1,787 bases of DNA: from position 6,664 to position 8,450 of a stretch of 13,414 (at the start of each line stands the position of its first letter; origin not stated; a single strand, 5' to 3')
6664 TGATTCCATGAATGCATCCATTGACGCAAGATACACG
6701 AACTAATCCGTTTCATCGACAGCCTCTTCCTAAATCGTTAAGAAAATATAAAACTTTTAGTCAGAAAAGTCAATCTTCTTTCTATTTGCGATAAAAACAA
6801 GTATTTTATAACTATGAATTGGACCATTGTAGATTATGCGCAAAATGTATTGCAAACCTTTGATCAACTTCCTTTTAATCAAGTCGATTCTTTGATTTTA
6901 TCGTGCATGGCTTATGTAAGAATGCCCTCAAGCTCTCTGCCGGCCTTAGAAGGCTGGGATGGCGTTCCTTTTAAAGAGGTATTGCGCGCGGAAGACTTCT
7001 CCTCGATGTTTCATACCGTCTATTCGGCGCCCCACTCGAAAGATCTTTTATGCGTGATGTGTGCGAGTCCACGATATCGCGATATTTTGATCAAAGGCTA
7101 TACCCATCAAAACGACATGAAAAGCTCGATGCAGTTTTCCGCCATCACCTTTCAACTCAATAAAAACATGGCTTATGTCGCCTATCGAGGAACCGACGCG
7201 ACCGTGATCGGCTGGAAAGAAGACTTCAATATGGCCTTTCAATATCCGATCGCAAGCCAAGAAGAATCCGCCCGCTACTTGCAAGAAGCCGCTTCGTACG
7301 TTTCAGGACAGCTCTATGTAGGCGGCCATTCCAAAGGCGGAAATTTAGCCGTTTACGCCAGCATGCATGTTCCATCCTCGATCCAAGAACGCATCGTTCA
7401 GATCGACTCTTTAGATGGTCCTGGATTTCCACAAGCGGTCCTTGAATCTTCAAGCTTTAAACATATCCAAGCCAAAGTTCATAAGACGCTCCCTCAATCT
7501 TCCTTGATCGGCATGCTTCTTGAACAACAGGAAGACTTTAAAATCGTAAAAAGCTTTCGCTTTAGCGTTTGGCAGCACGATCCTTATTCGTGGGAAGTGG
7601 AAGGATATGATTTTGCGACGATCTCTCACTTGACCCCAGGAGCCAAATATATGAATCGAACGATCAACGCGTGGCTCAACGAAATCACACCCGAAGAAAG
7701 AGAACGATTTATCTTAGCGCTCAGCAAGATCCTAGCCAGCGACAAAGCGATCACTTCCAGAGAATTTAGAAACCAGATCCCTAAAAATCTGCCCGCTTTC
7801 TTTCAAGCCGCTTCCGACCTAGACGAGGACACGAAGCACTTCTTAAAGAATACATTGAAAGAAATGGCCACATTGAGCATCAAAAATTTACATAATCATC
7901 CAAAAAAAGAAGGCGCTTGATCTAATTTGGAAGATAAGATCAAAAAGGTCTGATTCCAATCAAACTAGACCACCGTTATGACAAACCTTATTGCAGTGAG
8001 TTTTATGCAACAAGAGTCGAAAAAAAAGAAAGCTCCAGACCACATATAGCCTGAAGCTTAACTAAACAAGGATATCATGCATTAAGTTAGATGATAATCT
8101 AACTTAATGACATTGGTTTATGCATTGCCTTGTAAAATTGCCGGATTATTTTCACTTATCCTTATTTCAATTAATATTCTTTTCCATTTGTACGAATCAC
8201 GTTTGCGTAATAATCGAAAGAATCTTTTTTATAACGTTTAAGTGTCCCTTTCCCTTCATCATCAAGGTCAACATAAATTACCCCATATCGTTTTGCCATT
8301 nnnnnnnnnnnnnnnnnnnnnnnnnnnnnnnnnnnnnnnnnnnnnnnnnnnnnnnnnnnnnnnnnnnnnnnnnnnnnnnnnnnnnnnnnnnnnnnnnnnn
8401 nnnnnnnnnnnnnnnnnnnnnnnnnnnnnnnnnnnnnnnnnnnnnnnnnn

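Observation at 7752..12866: The licT-bglP-bglH module is a 4.9-kb cassette bracketed by a 169/170-identical 170-bp direct repeat built from the 3' end of the DUF2974 hydrolase gene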

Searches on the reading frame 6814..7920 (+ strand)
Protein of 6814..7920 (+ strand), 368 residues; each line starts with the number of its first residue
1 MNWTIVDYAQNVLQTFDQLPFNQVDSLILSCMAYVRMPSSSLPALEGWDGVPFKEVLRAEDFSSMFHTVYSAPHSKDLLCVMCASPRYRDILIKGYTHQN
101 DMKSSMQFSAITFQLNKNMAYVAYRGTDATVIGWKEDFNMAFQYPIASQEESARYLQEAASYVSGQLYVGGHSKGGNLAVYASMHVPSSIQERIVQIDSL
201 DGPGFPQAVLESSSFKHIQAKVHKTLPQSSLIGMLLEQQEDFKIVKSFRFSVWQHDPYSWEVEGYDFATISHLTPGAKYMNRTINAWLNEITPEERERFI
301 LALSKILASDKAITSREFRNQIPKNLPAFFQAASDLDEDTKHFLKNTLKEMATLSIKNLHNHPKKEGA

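Call 7: search_protein_families(library=pfam, proteins=[window:6814-7920:+])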
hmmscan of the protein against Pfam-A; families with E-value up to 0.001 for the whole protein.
window:6814-7920:+ (368 aa): 1 family
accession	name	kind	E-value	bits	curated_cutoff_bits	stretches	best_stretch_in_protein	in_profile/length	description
PF11187.14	Mbeg1-like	-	6.5e-80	268.2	21.1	1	82-303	1-222/224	Mbeg1-like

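Call 11: find_encoding_contigs(protein=window:6814-7920:+, flank=10000, max_places=10)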
Protein window:6814-7920:+ (368 aa): 21 contigs read that carry it; 3 places shown.
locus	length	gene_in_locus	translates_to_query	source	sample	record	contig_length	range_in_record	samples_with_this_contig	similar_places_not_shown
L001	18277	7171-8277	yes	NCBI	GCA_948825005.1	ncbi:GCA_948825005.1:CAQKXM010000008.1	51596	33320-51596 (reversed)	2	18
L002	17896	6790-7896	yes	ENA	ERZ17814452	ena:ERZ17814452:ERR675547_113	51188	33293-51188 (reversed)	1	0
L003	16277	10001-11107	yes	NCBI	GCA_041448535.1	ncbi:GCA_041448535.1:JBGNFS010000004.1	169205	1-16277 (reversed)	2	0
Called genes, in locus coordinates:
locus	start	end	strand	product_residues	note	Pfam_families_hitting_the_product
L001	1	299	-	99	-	PF05717:TnpB_IS66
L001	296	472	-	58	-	-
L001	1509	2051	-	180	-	-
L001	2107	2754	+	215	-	PF01128:IspD, PF12804:NTP_transf_3 (weak)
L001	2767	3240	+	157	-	-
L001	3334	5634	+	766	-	PF00122:E1-E2_ATPase, PF00702:Hydrolase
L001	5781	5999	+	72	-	-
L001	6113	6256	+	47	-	-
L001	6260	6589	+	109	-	-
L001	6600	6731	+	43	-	-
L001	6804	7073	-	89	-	-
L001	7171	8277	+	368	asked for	PF11187:Mbeg1-like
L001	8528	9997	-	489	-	PF00232:Glyco_hydro_1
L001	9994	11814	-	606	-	PF00367:PTS_EIIB, PF02378:PTS_EIIC, PF00358:PTS_EIIA_1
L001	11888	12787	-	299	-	PF03123:CAT_RBD, PF00874:PRD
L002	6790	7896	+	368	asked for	PF11187:Mbeg1-like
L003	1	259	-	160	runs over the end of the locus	PF04542:Sigma70_r2, PF08281:Sigma70_r4_2, PF04545:Sigma70_r4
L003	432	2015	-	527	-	PF13005:zf-IS66, PF03050:DDE_Tnp_IS66, PF13817:DDE_Tnp_IS66_C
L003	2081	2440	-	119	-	PF05717:TnpB_IS66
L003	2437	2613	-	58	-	-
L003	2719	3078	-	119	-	PF05717:TnpB_IS66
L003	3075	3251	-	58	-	-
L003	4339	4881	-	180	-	-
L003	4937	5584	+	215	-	PF01128:IspD, PF12804:NTP_transf_3 (weak)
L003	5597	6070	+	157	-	-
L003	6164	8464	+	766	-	PF00122:E1-E2_ATPase, PF00702:Hydrolase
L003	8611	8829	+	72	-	-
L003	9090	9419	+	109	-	-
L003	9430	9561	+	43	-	-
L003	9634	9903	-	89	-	-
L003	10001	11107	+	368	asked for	PF11187:Mbeg1-like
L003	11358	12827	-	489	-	PF00232:Glyco_hydro_1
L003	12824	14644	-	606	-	PF00367:PTS_EIIB, PF02378:PTS_EIIC, PF00358:PTS_EIIA_1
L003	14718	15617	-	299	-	PF03123:CAT_RBD, PF00874:PRD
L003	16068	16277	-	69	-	?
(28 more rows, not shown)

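Call 13: find_related_loci(query=window:6814-7920:+, collection=genome_contigs, flank=10000)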
Query window:6814-7920:+ (368 aa) in genome_contigs; peptide patterns used: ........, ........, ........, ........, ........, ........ (x = any residue, [..] = any of these).
598 stretches matched a pattern (row limit reached: there are more); 594 encode a relative of the query (tblastn E <= 1e-3); the best 80 are kept; 80 distinct loci.
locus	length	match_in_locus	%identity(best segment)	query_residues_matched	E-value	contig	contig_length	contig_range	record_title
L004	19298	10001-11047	54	3-359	3e-129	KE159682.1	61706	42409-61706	Firmicutes bacterium M10-2 genomic scaffold acPFH-supercont1.10, whole genome shotgun sequence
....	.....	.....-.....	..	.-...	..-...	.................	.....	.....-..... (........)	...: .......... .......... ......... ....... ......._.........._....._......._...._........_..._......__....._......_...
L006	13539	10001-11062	47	5-359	6e-113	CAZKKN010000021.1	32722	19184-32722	MAG TPA_asm: uncultured Eggerthellaceae bacterium isolate SRP287540_co1_110 genome assembly, contig: NODE_1321_length_32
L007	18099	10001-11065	50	5-366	9e-123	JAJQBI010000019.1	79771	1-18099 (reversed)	MAG: Clostridiales bacterium isolate C.2_4 NODE_33_length_79771_cov_17.170668, whole genome shotgun sequence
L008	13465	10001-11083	47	5-366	7e-108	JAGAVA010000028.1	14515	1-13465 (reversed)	MAG: Clostridia bacterium isolate RGIG8799 Water_deer_Colon.Co__c237638, whole genome shotgun sequence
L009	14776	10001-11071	44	5-359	1e-101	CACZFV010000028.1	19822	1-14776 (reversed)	MAG: uncultured Lachnospiraceae bacterium isolate RUG12573 genome assembly, contig: RUG12573_asm_28, whole genome shotgu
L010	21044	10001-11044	43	6-351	2e-99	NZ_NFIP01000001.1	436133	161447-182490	Collinsella sp. An307 An307_contig_1, whole genome shotgun sequence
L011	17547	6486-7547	42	8-364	1e-98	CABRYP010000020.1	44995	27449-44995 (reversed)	MAG TPA_asm: uncultured Collinsella sp. isolate MGYG-HGUT-02050 genome assembly, contig: GUT_GENOME124265_20, whole geno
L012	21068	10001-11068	46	5-359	2e-98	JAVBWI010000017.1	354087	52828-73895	MAG: Clostridia bacterium isolate ZNE14_Bin7 all_Scaff012454, whole genome shotgun sequence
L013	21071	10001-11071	44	5-359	7e-98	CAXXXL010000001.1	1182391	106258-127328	MAG: Christensenellaceae bacterium isolate f799d269-9f17-4ef2-88a6-4e1788b66faa genome assembly, contig: contig_1, whole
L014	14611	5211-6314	43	1-366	1e-97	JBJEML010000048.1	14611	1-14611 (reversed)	MAG: Lachnospiraceae bacterium isolate SARD13_bin.025 NODE_2362_length_14611_cov_9.288266, whole genome shotgun sequence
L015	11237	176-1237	42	8-364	1e-97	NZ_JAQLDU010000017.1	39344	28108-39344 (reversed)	Collinsella aerofaciens strain J1101312st1_B10_J1101312_190322 NODE_17_length_39344_cov_25.111417, whole genome shotgun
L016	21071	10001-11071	41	5-364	4e-97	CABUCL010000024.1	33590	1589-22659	MAG TPA_asm: uncultured Collinsella sp. isolate MGYG-HGUT-03873 genome assembly, contig: GUT_GENOME246554_24, whole geno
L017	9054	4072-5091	42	8-348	3e-97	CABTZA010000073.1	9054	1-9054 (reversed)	MAG TPA_asm: uncultured Collinsella sp. isolate MGYG-HGUT-03787 genome assembly, contig: GUT_GENOME244100_73, whole geno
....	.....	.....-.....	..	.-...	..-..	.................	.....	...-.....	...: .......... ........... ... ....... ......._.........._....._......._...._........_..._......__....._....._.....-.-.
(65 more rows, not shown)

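Call 38: find_homologous_proteins(query=window:6814-7920:+, max_evalue=1e-60)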
Query window:6814-7920:+ (368 aa): 3081 proteins with E <= 1e-60 among 8000 candidates; the best 120 are listed.
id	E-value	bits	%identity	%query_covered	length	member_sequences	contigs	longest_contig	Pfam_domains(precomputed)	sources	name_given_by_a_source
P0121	1.1e-246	836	99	100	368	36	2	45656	PF11187.15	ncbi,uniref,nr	ncbi:DUF2974 domain-containing protein [Dubosiella newyorkensis]|uniref:DUF2974 domain-containing pr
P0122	1.5e-165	569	68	99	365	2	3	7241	PF11187.15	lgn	-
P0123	3.0e-160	551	67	99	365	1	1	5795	PF11187.15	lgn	-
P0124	7.2e-123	429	56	97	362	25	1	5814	PF26363.2,PF11187.15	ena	-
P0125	3.9e-120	420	53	98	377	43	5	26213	PF26363.2,PF11187.15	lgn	-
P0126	5.8e-120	419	54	97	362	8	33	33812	PF26363.2,PF11187.15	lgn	-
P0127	3.6e-119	416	54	96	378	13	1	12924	PF26363.2,PF11187.15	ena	-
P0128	7.3e-119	415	53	96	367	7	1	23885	PF11187.15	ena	-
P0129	5.0e-117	409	53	98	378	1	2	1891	PF26363.2,PF11187.15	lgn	-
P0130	5.2e-117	409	51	96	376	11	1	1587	PF26363.2,PF11187.15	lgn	-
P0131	3.9e-116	406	51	96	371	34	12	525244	PF11187.15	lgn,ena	-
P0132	1.5e-115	404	51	96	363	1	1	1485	PF11187.15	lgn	-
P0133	1.5e-115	404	52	96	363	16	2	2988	PF26363.2,PF11187.15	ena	-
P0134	1.8e-115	404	50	96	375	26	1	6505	PF11187.15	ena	-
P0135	2.1e-115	404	52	96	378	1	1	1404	PF26363.2,PF11187.15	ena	-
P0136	2.3e-115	404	52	96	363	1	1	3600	PF11187.15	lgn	-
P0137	2.5e-115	404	51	98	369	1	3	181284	PF26363.2,PF11187.15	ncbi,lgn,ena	-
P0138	3.7e-115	403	50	96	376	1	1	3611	PF26363.2,PF11187.15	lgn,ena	-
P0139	8.5e-115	402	52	96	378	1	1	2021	PF26363.2,PF11187.15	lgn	-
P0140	1.0e-114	402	52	96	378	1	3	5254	PF26363.2,PF11187.15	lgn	-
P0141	1.2e-114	401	51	96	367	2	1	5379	PF11187.15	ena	-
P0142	2.2e-114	401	52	96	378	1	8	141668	PF26363.2,PF11187.15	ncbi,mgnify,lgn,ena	mgnify:CR=1 FL=1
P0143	5.1e-114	399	51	96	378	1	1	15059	PF26363.2,PF11187.15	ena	-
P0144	6.7e-114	399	50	96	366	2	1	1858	PF11187.15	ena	-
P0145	6.8e-114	399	49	99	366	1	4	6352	PF11187.15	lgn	-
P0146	7.1e-114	399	51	96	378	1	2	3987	PF26363.2,PF11187.15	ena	-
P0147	8.5e-114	399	50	96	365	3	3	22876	PF11187.15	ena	-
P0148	9.6e-114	399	51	96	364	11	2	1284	PF11187.15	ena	-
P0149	1.1e-113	398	50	96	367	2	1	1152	PF11187.15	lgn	-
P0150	1.7e-113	398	51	98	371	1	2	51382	PF11187.15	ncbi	-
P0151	2.1e-113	397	50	98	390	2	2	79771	PF26363.2,PF11187.15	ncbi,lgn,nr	ncbi:MAG: DUF2974 domain-containing protein [Clostridiales bacterium]|nr:DUF2974 domain-containing p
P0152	2.3e-113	397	54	92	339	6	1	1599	PF26363.2,PF11187.15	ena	-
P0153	2.5e-113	397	50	98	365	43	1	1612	PF11187.15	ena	-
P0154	4.5e-113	396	51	96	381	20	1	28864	PF11187.15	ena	-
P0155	4.9e-113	396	51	96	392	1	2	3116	PF26363.2,PF11187.15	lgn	-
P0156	6.5e-113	396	51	96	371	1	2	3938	PF11187.15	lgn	-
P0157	1.3e-112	395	51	96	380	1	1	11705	PF11187.15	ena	-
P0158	1.4e-112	395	50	98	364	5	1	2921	PF11187.15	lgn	-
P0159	1.6e-112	394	50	96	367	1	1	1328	PF11187.15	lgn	-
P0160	2.4e-112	394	50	96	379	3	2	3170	PF26363.2,PF11187.15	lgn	-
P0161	3.0e-112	394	50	96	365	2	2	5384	PF11187.15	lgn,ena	-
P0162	4.6e-112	393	51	96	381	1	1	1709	PF11187.15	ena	-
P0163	5.3e-112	393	51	96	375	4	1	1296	PF11187.15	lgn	-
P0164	6.5e-112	393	50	96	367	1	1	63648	PF26363.2,PF11187.15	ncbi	-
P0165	7.0e-112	392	49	96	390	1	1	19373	PF11187.15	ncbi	-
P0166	1.0e-111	392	51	96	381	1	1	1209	PF11187.15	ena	-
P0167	2.1e-111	391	51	97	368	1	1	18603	PF26363.2,PF11187.15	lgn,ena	-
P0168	2.3e-111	391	49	98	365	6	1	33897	PF11187.15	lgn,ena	-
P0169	2.3e-111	391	50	96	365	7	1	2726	PF26363.2,PF11187.15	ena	-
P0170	2.8e-111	390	51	96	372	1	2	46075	PF11187.15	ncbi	-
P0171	3.4e-111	390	49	96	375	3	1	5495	PF26363.2,PF11187.15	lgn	-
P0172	4.8e-111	390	50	96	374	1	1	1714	PF11187.15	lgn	-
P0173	5.7e-111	389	52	98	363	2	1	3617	PF11187.15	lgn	-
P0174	6.4e-111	389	50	96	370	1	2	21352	PF26363.2,PF11187.15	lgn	-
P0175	7.6e-111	389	50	96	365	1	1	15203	PF11187.15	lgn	-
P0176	8.2e-111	389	50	96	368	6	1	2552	PF11187.15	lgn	-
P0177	1.1e-110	389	50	96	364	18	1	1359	PF11187.15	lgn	-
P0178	1.7e-110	388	50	96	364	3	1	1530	PF11187.15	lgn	-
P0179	1.9e-110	388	48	98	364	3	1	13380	PF26363.2,PF11187.15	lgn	-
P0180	2.1e-110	388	51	96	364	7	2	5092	PF11187.15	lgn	-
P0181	2.2e-110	387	49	96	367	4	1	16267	PF11187.15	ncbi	-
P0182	3.1e-110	387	50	96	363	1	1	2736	PF11187.15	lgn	-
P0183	3.1e-110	387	50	96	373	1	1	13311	PF11187.15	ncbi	-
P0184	3.2e-110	387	49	98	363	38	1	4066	PF11187.15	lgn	-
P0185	4.8e-110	386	52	96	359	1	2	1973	PF11187.15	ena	-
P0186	5.5e-110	386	50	96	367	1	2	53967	PF11187.15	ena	-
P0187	2.3e-109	384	48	96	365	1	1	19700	PF11187.15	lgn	-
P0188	2.6e-109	384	49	96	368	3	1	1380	PF11187.15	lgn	-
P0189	2.6e-109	384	50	96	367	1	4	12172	PF26363.2,PF11187.15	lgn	-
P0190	2.6e-109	384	49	98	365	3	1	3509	PF11187.15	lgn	-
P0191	2.8e-109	384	50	96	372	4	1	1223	PF11187.15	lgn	-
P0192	2.8e-109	384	48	97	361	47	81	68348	PF26363.2,PF11187.15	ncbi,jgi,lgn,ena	-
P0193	2.9e-109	384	48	96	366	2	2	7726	PF11187.15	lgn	-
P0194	3.0e-109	384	51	96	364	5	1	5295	PF11187.15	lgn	-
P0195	3.7e-109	383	48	96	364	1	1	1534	PF11187.15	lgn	-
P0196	4.1e-109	383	48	96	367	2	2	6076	PF11187.15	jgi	-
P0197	4.8e-109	383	50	96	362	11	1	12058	PF11187.15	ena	-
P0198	5.3e-109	383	50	96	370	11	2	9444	PF11187.15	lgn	-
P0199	5.5e-109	383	49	96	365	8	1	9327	PF11187.15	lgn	-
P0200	9.7e-109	382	50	96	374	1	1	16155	PF11187.15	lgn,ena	-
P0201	1.3e-108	382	50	96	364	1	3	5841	PF11187.15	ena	-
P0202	1.5e-108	381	49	99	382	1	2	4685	PF11187.15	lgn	-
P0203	1.6e-108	381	49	97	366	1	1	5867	PF11187.15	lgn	-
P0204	1.8e-108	381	48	99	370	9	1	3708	PF11187.15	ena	-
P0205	2.1e-108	381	49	96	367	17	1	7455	PF11187.15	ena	-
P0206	2.8e-108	381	48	96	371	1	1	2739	PF11187.15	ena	-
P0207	3.4e-108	380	50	96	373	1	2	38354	PF11187.15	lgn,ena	-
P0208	4.3e-108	380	48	96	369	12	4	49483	PF11187.15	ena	-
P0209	5.0e-108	380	48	97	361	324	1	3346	PF11187.15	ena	-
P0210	5.3e-108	380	50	97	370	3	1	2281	PF11187.15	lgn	-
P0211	5.3e-108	380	48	96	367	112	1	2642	PF11187.15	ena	-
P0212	6.3e-108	379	51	96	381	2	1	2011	PF11187.15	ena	-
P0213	8.0e-108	379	49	96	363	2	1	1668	PF11187.15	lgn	-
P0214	9.3e-108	379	48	96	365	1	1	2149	PF11187.15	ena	-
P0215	1.3e-107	378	48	96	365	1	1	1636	PF11187.15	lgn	-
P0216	1.4e-107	378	49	96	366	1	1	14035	PF11187.15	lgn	-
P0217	1.4e-107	378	50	96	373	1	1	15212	PF11187.15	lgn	-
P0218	1.7e-107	378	48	96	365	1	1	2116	PF11187.15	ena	-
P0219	1.9e-107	378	49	96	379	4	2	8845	PF26363.2,PF11187.15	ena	-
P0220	2.3e-107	378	49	96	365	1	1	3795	PF11187.15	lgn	-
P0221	3.6e-107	377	46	99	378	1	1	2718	PF11187.15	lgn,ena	-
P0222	4.5e-107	377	51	97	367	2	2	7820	PF11187.15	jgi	-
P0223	5.0e-107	376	48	97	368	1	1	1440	PF26363.2,PF11187.15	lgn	-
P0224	5.2e-107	376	50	96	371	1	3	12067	PF11187.15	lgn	-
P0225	6.1e-107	376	48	96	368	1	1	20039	PF11187.15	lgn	-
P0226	6.1e-107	376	49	96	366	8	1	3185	PF11187.15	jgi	-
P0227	7.6e-107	376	48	96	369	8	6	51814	PF11187.15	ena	-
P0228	1.1e-106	375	50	96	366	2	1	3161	PF11187.15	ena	-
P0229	1.2e-106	375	49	97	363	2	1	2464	PF26363.2,PF11187.15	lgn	-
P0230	1.6e-106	375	48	98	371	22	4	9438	PF11187.15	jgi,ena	-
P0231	1.7e-106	375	48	96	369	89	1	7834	PF11187.15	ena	-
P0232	1.7e-106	375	48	96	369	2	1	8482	PF11187.15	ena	-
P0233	2.0e-106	374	48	99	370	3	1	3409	PF11187.15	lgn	-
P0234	2.3e-106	374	49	96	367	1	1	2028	PF11187.15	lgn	-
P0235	2.3e-106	374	48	97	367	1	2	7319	PF11187.15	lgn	-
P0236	3.4e-106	374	47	99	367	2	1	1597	PF11187.15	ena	-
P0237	3.6e-106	374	48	96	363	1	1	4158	PF26363.2,PF11187.15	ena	-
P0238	3.8e-106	374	49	98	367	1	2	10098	PF11187.15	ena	-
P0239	4.5e-106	373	49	98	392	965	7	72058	PF11187.15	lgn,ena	-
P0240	5.0e-106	373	50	96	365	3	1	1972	PF11187.15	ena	-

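Call 39: find_encoding_contigs(protein=P0122, flank=10000, max_places=6)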
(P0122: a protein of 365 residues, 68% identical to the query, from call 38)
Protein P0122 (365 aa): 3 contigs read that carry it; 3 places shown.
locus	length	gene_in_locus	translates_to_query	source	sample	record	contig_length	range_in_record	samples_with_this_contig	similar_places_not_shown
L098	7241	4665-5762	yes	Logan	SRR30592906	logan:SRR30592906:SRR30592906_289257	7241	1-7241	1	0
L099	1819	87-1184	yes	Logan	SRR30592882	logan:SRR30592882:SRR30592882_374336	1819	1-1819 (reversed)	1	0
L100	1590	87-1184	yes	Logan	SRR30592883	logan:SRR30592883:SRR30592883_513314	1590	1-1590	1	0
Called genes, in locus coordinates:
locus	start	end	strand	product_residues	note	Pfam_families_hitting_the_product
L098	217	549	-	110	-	-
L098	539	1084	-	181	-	PF00583:Acetyltransf_1 (faint)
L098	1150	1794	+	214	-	PF01128:IspD, PF12804:NTP_transf_3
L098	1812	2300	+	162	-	-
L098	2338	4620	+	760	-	PF00122:E1-E2_ATPase, PF00702:Hydrolase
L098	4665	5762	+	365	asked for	PF11187:Mbeg1-like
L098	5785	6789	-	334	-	PF12740:PETase (weak), PF01738:DLH (weak), PF02129:Peptidase_S15, PF00561:Abhydrolase_1 (weak), PF00326:Peptidase_S9 (faint)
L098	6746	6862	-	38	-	-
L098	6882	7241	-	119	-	?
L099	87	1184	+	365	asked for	PF11187:Mbeg1-like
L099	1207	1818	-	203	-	?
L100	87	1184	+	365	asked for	PF11187:Mbeg1-like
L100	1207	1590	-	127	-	?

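Call 40: find_encoding_contigs(protein=P0123, flank=10000, max_places=6)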
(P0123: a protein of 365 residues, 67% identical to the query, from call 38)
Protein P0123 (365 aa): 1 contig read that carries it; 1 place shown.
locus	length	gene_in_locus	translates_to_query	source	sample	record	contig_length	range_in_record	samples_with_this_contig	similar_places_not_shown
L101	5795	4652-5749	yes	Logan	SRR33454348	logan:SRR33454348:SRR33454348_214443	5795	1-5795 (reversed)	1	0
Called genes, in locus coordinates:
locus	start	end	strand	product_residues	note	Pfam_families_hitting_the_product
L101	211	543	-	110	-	-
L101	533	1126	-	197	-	-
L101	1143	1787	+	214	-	PF01128:IspD, PF12804:NTP_transf_3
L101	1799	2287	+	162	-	PF01128:IspD (faint)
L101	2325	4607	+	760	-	PF00122:E1-E2_ATPase, PF00702:Hydrolase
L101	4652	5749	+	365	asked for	PF11187:Mbeg1-like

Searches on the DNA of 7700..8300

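Call 68: search_rna_families(source=window, start=7700, end=8300, threshold=evalue, max_evalue=1)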
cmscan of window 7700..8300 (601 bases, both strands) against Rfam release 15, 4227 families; matches with E-value up to 1: 1.
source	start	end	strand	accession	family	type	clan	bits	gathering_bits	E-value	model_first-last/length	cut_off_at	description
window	7936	8013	+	RF02763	IsrM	Gene; sRNA;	-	13.9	376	0.14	127-204/329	no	IsrM sRNA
